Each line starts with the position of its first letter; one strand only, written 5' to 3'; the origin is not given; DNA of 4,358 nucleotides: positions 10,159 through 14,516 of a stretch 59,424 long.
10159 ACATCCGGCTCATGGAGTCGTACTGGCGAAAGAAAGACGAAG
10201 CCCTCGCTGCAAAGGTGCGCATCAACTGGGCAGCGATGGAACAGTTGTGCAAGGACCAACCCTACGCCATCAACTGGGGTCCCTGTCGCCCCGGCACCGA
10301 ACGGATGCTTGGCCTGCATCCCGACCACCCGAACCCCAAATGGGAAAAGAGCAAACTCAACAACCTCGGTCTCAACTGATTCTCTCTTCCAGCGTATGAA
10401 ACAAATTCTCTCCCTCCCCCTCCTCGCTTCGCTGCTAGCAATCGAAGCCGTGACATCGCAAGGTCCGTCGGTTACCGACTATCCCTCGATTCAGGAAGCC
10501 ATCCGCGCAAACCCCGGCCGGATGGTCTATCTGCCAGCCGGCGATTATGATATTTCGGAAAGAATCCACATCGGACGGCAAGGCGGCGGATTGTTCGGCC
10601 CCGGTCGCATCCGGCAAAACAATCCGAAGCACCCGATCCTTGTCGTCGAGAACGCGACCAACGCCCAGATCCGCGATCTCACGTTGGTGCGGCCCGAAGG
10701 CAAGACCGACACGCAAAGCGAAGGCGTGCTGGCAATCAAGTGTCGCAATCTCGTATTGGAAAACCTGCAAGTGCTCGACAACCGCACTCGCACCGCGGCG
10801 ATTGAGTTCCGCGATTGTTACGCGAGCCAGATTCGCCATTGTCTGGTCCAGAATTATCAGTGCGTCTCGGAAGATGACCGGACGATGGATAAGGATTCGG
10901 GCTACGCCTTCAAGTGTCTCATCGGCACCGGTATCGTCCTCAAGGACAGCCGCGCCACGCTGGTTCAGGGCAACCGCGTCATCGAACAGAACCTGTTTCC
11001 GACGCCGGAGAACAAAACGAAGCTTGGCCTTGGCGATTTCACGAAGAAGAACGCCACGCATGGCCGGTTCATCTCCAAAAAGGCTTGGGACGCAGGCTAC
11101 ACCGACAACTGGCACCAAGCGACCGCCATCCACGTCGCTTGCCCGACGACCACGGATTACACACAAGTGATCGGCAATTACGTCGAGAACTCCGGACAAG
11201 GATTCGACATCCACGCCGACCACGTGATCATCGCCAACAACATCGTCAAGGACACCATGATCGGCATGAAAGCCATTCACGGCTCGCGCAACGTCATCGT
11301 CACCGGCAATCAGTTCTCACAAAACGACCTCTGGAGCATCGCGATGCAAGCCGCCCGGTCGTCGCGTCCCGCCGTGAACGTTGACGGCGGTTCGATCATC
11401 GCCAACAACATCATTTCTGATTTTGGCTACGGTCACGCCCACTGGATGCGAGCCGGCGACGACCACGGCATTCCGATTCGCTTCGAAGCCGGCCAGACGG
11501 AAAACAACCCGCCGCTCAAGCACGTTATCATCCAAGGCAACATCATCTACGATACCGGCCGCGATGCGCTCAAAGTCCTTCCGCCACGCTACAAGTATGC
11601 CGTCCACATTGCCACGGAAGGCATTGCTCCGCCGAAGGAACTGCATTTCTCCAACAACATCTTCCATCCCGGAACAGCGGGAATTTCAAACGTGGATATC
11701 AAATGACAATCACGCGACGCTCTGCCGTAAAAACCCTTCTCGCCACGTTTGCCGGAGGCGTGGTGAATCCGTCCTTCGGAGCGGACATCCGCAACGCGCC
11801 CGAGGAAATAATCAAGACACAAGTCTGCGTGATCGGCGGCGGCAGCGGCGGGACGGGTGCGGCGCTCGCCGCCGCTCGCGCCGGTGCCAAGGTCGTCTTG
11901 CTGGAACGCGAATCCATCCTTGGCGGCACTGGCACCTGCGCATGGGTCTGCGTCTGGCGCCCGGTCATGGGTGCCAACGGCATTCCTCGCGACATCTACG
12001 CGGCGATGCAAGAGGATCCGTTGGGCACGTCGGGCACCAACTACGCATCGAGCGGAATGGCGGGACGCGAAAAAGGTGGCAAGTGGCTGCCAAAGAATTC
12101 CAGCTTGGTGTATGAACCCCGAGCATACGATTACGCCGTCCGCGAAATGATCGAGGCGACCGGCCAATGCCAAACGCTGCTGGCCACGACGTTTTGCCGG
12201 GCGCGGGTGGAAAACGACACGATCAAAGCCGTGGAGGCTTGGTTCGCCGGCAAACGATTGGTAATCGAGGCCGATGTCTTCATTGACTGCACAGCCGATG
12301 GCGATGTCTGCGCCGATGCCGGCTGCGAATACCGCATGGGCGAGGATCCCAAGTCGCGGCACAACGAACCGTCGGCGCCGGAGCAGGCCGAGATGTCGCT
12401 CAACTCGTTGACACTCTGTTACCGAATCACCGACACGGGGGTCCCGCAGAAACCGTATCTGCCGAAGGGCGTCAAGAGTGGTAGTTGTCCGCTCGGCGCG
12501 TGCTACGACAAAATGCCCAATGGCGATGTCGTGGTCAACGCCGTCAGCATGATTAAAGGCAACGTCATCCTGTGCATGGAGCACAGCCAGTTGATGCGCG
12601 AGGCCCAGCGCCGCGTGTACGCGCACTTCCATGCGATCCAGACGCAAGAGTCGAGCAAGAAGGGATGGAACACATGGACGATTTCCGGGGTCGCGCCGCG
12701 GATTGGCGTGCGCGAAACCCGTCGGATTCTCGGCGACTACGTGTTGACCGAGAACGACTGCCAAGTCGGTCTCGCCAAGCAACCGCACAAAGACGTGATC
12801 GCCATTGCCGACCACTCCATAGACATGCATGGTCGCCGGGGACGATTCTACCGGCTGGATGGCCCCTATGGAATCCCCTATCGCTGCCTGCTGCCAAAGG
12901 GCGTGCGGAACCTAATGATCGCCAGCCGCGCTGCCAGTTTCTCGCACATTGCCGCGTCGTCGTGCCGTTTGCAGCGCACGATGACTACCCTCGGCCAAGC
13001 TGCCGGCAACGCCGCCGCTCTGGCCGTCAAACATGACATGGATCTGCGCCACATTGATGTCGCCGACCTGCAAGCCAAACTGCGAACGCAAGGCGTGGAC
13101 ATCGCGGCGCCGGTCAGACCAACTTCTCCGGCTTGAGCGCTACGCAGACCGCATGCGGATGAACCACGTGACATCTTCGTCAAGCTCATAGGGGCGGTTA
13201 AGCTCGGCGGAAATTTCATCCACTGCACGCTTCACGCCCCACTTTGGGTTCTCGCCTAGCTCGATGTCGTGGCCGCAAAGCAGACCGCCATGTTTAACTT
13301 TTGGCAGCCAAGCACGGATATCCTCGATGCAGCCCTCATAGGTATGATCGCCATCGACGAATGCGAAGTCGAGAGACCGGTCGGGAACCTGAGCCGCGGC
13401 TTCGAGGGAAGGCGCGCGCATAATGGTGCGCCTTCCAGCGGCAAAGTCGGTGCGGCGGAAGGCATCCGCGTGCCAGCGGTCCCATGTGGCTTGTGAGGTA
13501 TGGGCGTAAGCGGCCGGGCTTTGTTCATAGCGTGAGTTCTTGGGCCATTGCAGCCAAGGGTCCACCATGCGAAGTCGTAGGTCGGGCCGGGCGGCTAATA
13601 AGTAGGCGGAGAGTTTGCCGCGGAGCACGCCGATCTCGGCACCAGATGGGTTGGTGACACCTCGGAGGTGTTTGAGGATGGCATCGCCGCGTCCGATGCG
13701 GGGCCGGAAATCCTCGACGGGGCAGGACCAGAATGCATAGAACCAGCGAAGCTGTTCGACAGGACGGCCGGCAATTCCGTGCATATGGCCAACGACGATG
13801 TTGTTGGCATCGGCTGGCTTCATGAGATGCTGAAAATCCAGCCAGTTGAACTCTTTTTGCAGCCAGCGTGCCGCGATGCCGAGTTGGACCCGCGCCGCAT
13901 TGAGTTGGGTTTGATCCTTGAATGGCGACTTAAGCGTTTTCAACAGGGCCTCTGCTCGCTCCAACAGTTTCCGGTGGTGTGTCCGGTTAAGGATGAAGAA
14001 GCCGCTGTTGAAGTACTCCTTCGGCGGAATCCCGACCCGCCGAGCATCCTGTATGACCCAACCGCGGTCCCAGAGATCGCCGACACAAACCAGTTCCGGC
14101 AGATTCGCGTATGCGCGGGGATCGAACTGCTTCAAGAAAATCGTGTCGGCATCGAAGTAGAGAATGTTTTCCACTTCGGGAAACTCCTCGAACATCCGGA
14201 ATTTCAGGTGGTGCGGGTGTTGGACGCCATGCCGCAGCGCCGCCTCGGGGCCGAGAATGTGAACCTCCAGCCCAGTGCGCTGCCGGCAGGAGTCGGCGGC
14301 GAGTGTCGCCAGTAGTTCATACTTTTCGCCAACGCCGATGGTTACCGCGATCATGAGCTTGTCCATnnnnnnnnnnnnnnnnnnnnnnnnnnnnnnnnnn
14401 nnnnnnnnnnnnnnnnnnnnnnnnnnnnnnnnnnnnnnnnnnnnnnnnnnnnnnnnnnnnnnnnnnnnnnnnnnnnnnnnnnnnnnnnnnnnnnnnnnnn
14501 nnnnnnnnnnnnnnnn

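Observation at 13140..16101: ATGA-coupled trio of basic poly-Ser protein, GT9 and GT8-like/SAM-methyltransferase: candidate dedicated O-glycosylation system for poly-Ser proteins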

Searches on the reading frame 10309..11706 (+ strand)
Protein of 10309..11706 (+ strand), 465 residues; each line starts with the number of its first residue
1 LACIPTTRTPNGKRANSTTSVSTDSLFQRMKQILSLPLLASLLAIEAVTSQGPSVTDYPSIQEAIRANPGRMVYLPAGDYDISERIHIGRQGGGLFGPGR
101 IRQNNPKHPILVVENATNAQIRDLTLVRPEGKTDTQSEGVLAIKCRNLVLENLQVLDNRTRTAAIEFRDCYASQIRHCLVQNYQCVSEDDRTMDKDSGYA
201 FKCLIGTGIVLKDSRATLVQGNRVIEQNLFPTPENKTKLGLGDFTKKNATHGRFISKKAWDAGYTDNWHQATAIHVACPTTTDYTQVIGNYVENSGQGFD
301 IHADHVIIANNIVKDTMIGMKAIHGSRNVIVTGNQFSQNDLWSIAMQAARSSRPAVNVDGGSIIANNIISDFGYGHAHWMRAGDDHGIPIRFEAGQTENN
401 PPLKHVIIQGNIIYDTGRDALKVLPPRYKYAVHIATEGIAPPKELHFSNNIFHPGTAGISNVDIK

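Call 7: search_protein_families(library=pfam, proteins=[window:10309-11706:+], max_evalue=0.01)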
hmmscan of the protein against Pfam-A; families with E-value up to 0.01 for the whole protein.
window:10309-11706:+ (465 aa): 3 families
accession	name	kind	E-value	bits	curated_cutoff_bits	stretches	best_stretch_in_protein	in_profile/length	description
PF13229.12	Beta_helix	-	1.2e-13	51.5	25.9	2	282-461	8-144/158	Right handed beta helix region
PF12708.12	Pect-lyase_RHGA_epim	-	2.8e-06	27.7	27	1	58-198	18-154/213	Rhamnogalacturonase A/epimerase, pectate lyase-like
PF05048.19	NosD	-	9.8e-05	22.3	23.6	1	281-340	112-173/212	Periplasmic copper-binding protein (NosD)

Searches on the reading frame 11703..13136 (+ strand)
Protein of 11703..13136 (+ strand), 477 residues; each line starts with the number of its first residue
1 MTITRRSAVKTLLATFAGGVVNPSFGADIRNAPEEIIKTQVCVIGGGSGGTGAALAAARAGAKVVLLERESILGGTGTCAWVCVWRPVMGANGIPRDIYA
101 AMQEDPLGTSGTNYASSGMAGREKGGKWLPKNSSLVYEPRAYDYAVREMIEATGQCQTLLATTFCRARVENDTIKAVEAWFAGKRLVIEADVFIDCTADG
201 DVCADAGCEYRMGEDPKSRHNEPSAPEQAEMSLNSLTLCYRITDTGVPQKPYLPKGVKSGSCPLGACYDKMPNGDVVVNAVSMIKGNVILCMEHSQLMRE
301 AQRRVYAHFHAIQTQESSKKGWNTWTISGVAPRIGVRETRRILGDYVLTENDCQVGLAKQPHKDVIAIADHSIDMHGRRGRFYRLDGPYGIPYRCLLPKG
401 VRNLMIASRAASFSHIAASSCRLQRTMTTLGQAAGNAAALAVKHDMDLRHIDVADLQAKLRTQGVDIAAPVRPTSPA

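Call 7: search_protein_families(library=pfam, proteins=[window:11703-13136:+], max_evalue=0.01)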
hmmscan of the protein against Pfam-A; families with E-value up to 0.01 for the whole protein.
window:11703-13136:+ (477 aa): 9 families
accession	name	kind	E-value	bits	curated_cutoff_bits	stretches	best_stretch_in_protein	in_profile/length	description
PF12831.13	FAD_oxidored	-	1.3e-85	288.6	27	1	40-460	1-416/416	FAD dependent oxidoreductase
PF07992.20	Pyr_redox_2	-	2.7e-06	27.4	26.1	1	40-80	2-36/291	Pyridine nucleotide-disulphide oxidoreductase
PF01266.30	DAO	-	5.1e-06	26.7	27.9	1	41-76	2-38/353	FAD dependent oxidoreductase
PF00890.30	FAD_binding_2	-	1.6e-05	24.7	20.4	1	41-82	2-43/414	FAD binding domain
PF01134.28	GIDA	-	3.1e-05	23.7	22.1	1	40-73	1-29/391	Glucose inhibited division protein A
PF01946.23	Thi4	-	0.0032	17.2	26.2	1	35-76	14-56/235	Thi4 family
PF13450.12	NAD_binding_8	-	0.0037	18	21.9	1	43-78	1-36/68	NAD(P)-binding Rossmann-like domain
PF01494.25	FAD_binding_3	-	0.0041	16.8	22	0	38-70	1-33/349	FAD binding domain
PF01262.27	AlaDh_PNT_C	-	0.0056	16.6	23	0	37-69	27-59/214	Alanine dehydrogenase/PNT, C-terminal domain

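Call 29: find_related_loci(query=window:11703-13136:+, collection=genome_contigs, flank=6000)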
Query window:11703-13136:+ (477 aa) in genome_contigs; peptide patterns used: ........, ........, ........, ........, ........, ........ (x = any residue, [..] = any of these).
120 stretches matched a pattern; 4 encode a relative of the query (tblastn E <= 1e-3); 4 distinct loci.
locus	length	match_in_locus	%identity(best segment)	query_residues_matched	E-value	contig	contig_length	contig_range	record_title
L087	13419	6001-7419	86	1-469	0e+0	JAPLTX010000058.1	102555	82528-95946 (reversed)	MAG: Verrucomicrobia bacterium isolate LacPavin_0818_WC55_MAG_62_14 LacPavin_0818_WC55_scaffold_114812, whole genome sho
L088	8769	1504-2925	81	3-472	0e+0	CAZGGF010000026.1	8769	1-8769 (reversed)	MAG TPA_asm: uncultured Verrucomicrobiota bacterium isolate SRP293105_co1_5 genome assembly, contig: k141_277702, whole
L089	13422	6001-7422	81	3-472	0e+0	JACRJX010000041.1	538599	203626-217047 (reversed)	MAG: Verrucomicrobia bacterium isolate NC_groundwater_1840_Pr3_B-0.1um_61_25 SR-2_scaffold_141_3345008, whole genome sho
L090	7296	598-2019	82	3-472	0e+0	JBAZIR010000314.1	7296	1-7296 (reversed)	MAG: Verrucomicrobiia bacterium isolate SO_2017_LW4_10 scaffold_19790_c1_LW137-91_2017, whole genome shotgun sequence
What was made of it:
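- Tried and rejected: A first control set built from the neighbouring FAD oxidoreductase yielded only 4 loci (call 29).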

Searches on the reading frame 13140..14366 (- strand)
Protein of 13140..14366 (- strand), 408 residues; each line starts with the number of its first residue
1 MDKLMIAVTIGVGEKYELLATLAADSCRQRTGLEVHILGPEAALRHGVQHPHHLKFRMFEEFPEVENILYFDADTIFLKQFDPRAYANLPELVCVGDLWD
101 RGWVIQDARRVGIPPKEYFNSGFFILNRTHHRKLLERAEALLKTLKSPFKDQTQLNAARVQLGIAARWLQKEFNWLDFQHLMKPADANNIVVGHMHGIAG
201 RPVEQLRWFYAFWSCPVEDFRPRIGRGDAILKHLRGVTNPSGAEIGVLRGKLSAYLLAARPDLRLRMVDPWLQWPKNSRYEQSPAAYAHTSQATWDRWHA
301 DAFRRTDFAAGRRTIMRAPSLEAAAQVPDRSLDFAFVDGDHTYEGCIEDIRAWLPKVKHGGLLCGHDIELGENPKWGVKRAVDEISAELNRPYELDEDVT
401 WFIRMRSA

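Call 7: search_protein_families(library=pfam, proteins=[window:13140-14366:-], max_evalue=0.01)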
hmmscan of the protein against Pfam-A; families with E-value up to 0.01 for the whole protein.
window:13140-14366:- (408 aa): 2 families
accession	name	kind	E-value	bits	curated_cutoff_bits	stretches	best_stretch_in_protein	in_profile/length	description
PF13578.12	Methyltransf_24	-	8.9e-18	65.6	26.3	1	244-368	2-105/105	Methyltransferase domain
PF01501.26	Glyco_transf_8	-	3.4e-08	33.8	24.3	1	47-156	81-201/253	Glycosyl transferase family 8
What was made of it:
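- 13140..14354 (-): Fusion of a GT8-like GT-A domain (about 13899-14228, DxD motif 'FDADT') and a Methyltransf_24 SAM-methyltransferase domain (about 13263-13637). An alternative annotated start lies at 14366. It is the putative second sugar transferase and glycan O-methyltransferase. Pfam domains are in call 7.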

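Call 41: search_protein_families(library=ncbifam, proteins=[window:13140-14366:-], max_evalue=0.01)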
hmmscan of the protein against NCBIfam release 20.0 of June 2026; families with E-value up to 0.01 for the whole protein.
window:13140-14366:- (408 aa): 0 families

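Call 42: search_protein_families(library=phrogs, proteins=[window:13140-14366:-], max_evalue=0.01)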
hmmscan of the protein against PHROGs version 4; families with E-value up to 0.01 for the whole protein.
window:13140-14366:- (408 aa): 1 family
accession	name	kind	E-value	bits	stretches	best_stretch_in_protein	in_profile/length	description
phrog_2675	-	other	9.4e-20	71.6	1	229-404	309-481/599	DNA methyltransferase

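Call 58: search_solved_structures(query=window:13140-14366:-, max_evalue=1)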
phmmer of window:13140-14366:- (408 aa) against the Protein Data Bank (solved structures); distinct sequences matched with E-value up to 1: 2.
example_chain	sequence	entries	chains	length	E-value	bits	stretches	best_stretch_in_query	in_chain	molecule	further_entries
6g7d_A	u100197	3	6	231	0.033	16.1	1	331-375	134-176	Methyltransferase domain protein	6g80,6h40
6n1l_A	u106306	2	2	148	0.45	12.3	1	121-158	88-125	Fibronectin-binding protein BBK32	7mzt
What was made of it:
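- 13140..14354 (-): The nearest solved relative of the methyltransferase domain is 6g7d, a weak match at E 0.03 (call 58).
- On Methyltransf_24 class I SAM methyltransferases (second enzyme, C-terminal domain): The weak nearest PDB relative is 6g7d (call 58).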

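Call 83: search_protein_families(library=padloc, proteins=[window:13140-14366:-], max_evalue=0.01)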
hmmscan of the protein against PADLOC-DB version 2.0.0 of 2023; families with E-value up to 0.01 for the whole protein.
window:13140-14366:- (408 aa): 0 families
